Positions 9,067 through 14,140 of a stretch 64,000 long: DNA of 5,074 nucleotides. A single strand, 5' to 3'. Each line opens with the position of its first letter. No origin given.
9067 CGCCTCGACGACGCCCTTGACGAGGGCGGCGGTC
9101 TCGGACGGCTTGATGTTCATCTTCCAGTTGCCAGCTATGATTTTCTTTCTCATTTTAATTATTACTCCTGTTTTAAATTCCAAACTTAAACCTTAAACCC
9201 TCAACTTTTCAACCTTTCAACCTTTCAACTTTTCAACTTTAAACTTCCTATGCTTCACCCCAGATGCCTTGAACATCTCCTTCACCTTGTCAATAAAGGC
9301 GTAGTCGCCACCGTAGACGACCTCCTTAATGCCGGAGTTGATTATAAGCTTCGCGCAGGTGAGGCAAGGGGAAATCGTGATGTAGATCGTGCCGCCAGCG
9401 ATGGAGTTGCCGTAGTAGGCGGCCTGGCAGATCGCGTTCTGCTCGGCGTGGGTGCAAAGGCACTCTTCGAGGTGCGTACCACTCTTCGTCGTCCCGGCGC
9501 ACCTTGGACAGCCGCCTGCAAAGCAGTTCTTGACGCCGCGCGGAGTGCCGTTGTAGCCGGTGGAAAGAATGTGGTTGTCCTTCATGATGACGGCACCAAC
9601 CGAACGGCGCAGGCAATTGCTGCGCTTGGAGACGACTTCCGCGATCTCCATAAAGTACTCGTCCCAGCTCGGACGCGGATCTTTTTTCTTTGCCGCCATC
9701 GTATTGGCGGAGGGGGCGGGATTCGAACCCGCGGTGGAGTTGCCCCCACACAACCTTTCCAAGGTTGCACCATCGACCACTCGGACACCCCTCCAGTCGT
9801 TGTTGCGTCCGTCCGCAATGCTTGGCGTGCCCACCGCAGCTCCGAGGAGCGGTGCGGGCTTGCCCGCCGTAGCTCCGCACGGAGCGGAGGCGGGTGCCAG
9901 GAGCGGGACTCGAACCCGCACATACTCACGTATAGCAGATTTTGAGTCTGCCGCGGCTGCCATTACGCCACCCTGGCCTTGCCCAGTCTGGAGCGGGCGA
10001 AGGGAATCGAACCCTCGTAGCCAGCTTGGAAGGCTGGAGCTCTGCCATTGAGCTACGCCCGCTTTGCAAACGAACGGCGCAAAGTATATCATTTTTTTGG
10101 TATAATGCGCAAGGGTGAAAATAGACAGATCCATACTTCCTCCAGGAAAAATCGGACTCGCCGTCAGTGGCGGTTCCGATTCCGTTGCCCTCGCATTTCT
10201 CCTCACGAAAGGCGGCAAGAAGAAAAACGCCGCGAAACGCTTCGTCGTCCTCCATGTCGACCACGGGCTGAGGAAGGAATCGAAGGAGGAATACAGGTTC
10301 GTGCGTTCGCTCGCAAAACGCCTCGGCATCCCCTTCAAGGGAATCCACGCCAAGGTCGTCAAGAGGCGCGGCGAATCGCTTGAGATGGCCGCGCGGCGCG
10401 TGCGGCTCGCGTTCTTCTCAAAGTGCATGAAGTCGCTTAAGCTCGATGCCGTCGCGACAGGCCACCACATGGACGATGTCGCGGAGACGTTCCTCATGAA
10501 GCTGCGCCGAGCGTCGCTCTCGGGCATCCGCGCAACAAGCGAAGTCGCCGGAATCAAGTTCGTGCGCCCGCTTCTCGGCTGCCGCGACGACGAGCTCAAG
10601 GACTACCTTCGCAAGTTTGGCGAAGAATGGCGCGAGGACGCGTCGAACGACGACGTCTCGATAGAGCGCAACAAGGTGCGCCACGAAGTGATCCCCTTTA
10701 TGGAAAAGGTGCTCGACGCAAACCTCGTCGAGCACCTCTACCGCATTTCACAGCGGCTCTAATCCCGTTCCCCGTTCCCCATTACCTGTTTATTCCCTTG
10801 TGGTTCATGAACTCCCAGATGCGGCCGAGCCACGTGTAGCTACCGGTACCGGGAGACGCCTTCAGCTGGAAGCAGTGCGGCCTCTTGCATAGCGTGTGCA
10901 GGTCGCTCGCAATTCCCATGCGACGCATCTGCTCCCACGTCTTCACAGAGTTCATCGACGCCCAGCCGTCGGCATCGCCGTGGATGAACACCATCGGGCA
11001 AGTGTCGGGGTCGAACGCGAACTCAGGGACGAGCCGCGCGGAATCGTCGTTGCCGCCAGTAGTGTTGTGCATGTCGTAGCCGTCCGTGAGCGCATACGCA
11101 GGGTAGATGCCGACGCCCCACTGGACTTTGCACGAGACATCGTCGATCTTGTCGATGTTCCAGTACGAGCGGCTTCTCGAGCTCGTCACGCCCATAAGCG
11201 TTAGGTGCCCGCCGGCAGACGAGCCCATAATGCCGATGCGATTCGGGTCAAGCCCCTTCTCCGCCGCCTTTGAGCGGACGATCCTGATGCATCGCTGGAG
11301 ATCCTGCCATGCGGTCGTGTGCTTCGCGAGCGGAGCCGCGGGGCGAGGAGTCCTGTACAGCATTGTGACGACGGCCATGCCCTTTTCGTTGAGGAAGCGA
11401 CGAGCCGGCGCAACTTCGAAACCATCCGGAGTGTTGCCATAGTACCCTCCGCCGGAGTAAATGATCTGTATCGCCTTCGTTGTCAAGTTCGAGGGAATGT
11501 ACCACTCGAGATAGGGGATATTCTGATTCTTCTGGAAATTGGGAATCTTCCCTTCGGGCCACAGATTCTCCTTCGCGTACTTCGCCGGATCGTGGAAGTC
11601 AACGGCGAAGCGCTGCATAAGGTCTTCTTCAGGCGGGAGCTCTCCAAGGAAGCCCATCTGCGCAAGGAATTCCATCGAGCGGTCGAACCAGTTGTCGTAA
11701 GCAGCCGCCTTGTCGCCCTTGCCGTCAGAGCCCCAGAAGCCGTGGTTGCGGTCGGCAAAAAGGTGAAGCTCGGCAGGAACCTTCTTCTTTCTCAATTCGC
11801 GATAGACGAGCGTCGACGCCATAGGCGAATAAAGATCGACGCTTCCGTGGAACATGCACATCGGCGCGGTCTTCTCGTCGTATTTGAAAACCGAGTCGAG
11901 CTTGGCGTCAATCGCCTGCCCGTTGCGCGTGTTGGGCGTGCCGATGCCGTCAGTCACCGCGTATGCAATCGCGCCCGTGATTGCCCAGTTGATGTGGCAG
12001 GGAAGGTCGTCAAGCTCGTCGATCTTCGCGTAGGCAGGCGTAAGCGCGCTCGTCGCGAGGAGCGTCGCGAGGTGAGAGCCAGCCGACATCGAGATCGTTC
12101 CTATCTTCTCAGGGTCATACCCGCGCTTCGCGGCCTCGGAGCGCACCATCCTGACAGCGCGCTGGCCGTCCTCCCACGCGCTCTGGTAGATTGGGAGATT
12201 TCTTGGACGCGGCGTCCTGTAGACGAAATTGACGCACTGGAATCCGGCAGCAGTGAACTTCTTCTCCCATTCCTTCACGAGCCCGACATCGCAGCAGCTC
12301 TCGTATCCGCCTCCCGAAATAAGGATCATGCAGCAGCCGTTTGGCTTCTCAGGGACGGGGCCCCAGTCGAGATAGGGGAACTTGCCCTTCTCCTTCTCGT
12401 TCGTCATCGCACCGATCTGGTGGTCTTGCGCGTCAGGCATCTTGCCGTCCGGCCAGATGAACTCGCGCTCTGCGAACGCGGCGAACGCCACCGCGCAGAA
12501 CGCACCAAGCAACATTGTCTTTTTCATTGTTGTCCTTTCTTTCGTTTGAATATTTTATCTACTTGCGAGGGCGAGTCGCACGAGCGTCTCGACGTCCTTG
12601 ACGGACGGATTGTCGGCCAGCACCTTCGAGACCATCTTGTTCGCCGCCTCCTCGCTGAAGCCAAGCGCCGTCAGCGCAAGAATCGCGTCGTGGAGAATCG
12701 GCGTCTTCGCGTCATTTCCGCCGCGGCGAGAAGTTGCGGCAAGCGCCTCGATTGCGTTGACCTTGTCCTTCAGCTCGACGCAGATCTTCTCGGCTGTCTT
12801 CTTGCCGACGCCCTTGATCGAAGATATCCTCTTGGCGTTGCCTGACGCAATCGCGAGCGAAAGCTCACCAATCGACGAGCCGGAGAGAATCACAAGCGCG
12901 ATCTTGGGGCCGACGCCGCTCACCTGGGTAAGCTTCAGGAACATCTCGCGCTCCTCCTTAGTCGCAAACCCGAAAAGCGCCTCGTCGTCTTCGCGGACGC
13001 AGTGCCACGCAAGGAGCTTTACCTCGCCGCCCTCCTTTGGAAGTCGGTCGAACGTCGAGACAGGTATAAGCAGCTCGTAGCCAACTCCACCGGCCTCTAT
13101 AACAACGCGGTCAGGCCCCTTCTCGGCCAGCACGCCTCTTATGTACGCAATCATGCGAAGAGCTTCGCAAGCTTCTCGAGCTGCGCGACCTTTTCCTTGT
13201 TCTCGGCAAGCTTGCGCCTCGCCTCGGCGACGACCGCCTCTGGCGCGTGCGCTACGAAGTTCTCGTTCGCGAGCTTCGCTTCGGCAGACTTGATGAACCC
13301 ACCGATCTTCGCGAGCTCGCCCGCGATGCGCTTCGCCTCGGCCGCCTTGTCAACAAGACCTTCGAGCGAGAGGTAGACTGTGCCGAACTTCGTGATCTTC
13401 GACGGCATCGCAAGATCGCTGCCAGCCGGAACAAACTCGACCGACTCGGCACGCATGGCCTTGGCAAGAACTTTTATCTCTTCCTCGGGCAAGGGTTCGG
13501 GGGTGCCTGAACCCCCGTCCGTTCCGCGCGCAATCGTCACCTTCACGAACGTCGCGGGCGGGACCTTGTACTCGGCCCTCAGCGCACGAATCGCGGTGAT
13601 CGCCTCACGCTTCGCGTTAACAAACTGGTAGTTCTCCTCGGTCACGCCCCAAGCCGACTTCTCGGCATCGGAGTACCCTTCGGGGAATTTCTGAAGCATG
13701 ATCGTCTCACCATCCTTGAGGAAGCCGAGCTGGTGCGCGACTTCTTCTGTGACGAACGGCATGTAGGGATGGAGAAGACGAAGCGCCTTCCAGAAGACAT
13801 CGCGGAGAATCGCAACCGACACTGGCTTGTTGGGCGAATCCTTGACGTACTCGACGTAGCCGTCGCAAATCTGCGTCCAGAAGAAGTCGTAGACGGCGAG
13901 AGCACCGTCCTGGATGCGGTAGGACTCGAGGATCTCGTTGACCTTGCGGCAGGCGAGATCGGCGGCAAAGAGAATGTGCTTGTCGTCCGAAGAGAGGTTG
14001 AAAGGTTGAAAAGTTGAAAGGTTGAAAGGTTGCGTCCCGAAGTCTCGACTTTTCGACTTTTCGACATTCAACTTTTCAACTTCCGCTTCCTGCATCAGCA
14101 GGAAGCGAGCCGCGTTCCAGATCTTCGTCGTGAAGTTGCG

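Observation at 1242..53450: Pervasive 8-bp tandem arrays (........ / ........) at gene boundaries, stop-loaded in one orientation only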

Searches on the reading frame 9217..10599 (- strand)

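Call 14: search_protein_families(library=pfam, proteins=[window:9217-10599:-])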
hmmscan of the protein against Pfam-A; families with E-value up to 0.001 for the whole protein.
window:9217-10599:- (460 aa): 2 families
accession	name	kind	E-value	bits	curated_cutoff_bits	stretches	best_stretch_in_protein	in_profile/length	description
PF00383.29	dCMP_cyt_deam_1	-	1.8e-26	92.5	25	1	311-430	2-101/102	Cytidine and deoxycytidylate deaminase zinc-binding region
PF14437.12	MafB19-deam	-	4.4e-20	72.5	27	1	311-436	2-106/142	MafB19-like deaminase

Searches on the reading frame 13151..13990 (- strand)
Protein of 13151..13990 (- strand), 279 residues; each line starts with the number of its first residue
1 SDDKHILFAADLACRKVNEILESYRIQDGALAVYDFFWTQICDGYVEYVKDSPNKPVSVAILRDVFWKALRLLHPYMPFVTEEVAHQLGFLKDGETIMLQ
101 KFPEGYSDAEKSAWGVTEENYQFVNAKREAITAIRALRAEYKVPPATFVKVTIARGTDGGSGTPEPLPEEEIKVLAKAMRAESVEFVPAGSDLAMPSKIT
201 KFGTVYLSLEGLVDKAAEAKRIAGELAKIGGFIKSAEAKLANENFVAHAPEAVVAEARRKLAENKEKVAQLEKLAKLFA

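Call 14: search_protein_families(library=pfam, proteins=[window:13151-13990:-])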
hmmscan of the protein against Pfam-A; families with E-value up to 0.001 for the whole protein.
window:13151-13990:- (279 aa): 2 families
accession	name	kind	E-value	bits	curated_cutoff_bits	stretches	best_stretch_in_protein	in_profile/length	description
PF08264.19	Anticodon_1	-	3.1e-26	92.5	25.1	1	3-152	1-147/148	Anticodon-binding domain of tRNA ligase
PF10458.14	Val_tRNA-synt_C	-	7.6e-12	45.8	25.9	1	216-273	3-60/66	Valyl tRNA synthetase tRNA binding arm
